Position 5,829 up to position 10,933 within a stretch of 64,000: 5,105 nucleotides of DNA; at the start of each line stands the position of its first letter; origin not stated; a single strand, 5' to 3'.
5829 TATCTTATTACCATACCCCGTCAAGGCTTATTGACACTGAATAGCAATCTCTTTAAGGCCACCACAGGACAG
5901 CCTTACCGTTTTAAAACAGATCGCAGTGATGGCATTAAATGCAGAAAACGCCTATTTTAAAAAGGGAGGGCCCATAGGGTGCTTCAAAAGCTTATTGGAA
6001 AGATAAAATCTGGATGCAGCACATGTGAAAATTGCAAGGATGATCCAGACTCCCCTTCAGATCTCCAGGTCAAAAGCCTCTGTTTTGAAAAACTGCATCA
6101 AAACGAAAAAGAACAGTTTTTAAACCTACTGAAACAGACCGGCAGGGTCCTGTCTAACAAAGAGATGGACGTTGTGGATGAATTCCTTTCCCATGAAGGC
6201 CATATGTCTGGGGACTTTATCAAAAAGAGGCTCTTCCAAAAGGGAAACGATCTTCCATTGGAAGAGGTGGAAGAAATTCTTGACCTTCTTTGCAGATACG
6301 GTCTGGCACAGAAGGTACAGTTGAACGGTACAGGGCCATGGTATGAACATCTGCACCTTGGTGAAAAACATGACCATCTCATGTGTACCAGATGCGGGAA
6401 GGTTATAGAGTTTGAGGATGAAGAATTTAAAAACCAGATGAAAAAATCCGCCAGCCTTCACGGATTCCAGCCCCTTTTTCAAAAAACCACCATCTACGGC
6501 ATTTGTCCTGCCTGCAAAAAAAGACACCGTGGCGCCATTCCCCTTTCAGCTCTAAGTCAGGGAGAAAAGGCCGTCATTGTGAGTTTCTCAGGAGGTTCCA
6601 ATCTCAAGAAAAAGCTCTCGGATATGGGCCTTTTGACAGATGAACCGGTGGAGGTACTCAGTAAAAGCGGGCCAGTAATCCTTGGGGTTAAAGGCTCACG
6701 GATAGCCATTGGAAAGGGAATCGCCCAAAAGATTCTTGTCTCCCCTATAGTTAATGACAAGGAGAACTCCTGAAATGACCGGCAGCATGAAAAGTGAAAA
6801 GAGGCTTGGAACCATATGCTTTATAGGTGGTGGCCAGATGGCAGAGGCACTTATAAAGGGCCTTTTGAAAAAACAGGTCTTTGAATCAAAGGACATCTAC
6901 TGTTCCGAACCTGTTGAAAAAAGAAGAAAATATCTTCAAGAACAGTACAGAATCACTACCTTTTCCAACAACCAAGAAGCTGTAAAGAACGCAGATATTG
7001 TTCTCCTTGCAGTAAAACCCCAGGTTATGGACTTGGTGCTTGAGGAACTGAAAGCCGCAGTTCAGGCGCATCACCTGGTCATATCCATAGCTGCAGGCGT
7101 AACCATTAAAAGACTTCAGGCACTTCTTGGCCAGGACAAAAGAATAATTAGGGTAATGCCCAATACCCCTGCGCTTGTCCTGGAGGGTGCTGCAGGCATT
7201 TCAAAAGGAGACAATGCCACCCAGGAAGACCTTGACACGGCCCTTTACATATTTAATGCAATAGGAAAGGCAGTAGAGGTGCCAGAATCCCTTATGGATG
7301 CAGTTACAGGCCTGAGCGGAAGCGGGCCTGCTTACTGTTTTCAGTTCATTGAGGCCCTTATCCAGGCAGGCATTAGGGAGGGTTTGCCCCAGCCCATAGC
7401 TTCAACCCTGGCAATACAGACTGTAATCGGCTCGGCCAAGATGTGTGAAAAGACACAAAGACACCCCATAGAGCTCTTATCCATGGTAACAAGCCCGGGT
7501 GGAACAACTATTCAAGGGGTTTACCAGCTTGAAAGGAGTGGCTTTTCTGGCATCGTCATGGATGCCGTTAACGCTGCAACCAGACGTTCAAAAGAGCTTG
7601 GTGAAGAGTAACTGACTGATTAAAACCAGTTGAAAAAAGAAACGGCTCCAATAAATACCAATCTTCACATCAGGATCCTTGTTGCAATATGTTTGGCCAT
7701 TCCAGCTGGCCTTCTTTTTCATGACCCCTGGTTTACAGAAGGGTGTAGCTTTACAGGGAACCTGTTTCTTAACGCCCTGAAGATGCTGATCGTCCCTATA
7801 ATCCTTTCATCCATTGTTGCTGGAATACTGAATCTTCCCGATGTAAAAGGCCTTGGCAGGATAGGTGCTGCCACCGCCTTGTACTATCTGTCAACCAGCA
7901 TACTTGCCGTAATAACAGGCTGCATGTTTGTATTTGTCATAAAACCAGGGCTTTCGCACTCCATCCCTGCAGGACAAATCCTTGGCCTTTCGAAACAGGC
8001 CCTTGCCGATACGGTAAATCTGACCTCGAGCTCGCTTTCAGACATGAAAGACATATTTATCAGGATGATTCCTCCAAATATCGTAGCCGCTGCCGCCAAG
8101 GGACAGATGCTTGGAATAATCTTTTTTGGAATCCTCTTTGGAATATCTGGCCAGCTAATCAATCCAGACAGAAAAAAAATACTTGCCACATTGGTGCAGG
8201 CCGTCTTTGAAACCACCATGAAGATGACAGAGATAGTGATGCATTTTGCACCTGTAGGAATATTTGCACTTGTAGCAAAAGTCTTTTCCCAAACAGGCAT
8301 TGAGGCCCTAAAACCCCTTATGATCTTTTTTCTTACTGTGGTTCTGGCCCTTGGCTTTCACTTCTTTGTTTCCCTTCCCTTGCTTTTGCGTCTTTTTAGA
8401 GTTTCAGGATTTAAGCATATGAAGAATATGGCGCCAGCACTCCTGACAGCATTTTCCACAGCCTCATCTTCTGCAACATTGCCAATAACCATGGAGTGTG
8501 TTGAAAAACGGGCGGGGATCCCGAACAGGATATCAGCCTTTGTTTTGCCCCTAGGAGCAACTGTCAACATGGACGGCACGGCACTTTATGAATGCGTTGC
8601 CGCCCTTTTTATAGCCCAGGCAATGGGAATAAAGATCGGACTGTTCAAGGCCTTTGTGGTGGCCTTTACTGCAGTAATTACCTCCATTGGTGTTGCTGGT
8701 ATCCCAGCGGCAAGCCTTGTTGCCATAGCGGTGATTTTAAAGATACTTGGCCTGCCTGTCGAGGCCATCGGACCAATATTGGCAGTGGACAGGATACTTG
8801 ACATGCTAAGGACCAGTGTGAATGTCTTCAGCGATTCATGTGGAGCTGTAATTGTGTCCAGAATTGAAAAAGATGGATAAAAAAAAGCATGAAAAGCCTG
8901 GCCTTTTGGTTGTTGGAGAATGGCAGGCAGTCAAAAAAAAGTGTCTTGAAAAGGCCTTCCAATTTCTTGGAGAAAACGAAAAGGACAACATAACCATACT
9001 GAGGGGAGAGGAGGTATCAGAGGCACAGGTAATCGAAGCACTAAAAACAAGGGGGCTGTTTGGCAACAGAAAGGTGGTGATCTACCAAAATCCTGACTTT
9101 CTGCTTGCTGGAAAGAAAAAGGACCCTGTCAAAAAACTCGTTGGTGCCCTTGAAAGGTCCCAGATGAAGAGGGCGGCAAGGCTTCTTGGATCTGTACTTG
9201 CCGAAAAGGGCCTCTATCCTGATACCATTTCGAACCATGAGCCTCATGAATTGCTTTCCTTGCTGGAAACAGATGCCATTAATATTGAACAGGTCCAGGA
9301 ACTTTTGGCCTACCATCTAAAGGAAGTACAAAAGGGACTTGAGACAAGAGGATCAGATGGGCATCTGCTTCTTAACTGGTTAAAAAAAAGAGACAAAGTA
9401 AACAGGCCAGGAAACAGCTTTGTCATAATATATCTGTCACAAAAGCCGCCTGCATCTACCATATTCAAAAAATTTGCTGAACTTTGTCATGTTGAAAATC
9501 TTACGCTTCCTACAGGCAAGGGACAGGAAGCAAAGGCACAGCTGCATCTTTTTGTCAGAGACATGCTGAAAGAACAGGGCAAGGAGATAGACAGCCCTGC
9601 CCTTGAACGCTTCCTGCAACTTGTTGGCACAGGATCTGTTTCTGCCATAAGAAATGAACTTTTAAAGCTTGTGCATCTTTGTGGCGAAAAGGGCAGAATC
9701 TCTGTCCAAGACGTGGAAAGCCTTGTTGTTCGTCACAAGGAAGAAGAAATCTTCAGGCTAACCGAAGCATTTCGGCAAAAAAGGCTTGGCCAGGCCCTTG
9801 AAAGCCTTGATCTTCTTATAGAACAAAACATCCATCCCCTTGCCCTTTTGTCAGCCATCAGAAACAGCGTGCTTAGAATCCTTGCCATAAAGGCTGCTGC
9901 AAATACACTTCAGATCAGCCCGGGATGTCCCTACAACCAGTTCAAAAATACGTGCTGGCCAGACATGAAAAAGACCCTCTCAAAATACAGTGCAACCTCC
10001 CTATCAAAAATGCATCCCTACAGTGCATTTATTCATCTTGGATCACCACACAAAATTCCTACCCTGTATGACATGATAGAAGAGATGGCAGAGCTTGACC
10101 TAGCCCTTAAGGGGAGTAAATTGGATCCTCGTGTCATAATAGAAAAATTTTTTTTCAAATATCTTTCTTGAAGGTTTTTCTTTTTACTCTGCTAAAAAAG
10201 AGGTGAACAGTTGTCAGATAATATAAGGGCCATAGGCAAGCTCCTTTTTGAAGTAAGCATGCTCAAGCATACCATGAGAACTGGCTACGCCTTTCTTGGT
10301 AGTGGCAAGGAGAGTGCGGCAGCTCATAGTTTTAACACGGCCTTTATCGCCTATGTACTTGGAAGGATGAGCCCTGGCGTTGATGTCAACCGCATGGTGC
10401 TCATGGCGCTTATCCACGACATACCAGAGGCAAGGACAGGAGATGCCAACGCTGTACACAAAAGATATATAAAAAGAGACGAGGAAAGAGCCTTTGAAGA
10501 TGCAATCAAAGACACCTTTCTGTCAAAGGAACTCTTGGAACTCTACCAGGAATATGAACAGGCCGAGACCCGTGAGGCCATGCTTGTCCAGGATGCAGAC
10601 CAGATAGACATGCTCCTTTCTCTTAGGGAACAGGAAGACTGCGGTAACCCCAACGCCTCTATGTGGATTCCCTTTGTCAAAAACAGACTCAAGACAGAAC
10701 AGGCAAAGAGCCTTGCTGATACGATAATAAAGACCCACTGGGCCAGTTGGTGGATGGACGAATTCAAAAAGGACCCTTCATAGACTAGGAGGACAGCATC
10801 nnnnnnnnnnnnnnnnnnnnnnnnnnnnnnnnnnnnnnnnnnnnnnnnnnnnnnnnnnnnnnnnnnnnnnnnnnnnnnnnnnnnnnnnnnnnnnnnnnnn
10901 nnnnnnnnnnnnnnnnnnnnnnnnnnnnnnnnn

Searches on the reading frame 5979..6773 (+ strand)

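Call 61: search_protein_families(library=pfam, proteins=[window:5979-6773:+], max_evalue=0.00001)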
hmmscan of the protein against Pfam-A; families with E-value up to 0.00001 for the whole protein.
window:5979-6773:+ (264 aa): 2 families
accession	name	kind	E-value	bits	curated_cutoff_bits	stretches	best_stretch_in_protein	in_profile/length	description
PF04023.20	FeoA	-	1.6e-18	66.9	23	1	187-256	1-74/74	FeoA domain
PF01475.25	FUR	-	2e-14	54.2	23.1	1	58-165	6-113/121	Ferric uptake regulator family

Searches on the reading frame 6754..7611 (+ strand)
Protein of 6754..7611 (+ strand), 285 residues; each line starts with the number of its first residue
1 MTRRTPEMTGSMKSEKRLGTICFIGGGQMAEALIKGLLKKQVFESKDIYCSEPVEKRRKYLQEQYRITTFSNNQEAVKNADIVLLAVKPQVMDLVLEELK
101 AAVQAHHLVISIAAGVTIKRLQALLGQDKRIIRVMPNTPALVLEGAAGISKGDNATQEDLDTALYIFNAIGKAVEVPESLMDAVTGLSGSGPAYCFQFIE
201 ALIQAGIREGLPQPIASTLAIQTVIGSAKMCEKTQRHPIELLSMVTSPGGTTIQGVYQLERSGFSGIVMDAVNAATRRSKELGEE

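Call 61: search_protein_families(library=pfam, proteins=[window:6754-7611:+], max_evalue=0.00001)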
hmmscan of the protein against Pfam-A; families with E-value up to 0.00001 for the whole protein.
window:6754-7611:+ (285 aa): 3 families
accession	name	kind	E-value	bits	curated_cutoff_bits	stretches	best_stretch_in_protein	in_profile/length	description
PF14748.11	P5CR_dimer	-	5.3e-41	139.6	25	1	178-282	1-105/105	Pyrroline-5-carboxylate reductase dimerisation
PF03807.23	F420_oxidored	-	2.5e-22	79.7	21.6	1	20-115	1-94/94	NADP oxidoreductase coenzyme F420-dependent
PF01210.29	NAD_Gly3P_dh_N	-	7.5e-06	26.4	23.1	0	59-124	46-114/158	NAD-dependent glycerol-3-phosphate dehydrogenase N-terminus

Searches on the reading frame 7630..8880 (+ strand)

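Call 61: search_protein_families(library=pfam, proteins=[window:7630-8880:+], max_evalue=0.00001)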
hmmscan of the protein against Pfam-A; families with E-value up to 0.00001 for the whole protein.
window:7630-8880:+ (416 aa): 1 family
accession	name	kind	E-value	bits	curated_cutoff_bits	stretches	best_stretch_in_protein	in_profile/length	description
PF00375.23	SDF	-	2.5e-116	389.3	27.9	1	12-411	1-386/387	Sodium:dicarboxylate symporter family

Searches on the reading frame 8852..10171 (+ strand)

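Call 62: search_protein_families(library=pfam, proteins=[window:8852-10171:+], max_evalue=0.00001)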
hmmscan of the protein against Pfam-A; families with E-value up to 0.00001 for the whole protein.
window:8852-10171:+ (439 aa): 1 family
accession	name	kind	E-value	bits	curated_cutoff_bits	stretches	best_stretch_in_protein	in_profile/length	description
PF21694.2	DNA_pol3_delta_C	-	5.4e-09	36.5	27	0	297-349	1-53/121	DNA polymerase III delta subunit, C-terminal domain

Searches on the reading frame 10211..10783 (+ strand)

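Call 62: search_protein_families(library=pfam, proteins=[window:10211-10783:+], max_evalue=0.00001)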
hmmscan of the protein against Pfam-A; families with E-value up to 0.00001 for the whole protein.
window:10211-10783:+ (190 aa): 3 families
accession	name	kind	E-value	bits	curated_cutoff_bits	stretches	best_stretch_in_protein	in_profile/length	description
PF13023.12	HD_3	-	6.9e-30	104.6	22.5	1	16-167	2-160/165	HD domain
PF12917.13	YfbR-like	-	1.8e-12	47.8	25.9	1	18-151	9-154/182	5'-deoxynucleotidase YfbR-like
PF01966.28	HD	-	5.4e-10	40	22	1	38-134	3-115/116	HD domain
